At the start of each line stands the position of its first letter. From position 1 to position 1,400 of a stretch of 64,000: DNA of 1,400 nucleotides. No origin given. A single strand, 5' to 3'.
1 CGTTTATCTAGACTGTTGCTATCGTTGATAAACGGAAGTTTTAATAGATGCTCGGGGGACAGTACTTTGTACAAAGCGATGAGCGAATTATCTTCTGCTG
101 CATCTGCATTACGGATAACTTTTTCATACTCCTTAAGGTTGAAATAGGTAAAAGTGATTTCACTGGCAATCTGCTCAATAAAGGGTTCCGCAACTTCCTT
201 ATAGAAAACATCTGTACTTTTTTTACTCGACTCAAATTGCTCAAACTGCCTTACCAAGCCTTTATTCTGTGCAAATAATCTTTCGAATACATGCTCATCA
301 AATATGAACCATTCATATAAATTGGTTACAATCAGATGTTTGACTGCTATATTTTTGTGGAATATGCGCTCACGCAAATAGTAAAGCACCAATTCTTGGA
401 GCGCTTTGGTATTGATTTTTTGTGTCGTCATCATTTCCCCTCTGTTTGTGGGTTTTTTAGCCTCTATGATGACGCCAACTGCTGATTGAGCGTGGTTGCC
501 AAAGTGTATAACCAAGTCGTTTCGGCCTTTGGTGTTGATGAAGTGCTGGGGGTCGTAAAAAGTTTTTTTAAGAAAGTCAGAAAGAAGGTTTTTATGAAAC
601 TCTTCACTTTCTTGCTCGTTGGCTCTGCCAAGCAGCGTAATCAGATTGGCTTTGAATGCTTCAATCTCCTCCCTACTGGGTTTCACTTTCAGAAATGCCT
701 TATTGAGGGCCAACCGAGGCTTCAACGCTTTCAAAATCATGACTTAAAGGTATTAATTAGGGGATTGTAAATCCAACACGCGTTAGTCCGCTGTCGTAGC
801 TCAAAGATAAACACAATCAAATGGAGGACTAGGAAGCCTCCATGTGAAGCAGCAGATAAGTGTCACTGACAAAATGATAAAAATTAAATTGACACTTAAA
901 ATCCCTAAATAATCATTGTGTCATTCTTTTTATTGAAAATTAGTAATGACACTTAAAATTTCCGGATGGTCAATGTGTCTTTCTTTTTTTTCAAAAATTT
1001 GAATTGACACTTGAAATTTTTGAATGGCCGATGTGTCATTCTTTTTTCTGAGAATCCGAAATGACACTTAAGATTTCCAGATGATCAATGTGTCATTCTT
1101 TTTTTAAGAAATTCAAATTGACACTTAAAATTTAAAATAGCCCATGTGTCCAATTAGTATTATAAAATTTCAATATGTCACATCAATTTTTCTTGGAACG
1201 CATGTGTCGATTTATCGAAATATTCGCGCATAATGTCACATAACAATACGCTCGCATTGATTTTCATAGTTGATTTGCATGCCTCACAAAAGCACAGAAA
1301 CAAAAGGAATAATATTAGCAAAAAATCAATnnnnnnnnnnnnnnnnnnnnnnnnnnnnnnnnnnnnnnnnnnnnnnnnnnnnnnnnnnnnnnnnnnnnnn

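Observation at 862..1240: Array of five ~57-bp tandem operator-like units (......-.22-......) in the divergent RM/HTH promoter region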

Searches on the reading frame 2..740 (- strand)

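Call 9: search_protein_families(library=pfam, proteins=[window:2-740:-], max_evalue=0.1)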
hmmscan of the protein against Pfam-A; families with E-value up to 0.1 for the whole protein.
window:2-740:- (246 aa): 2 families
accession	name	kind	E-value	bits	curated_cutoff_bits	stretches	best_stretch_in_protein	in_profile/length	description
PF23653.1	DUF7149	-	1.4e-100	336.1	27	1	7-240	2-239/239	Domain of unknown function (DUF7149)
PF14726.11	RTTN_N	-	0.045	14.9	25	1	109-150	2-43/97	Rotatin, an armadillo repeat protein, centriole functioning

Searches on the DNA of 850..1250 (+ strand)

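Call 102: search_dna_similar(query=window:850-1250:+, collection=plasmids, mode=distant, max_evalue=0.001, max_rows=10)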
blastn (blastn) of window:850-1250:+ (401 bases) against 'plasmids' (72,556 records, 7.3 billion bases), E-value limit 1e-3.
No match.
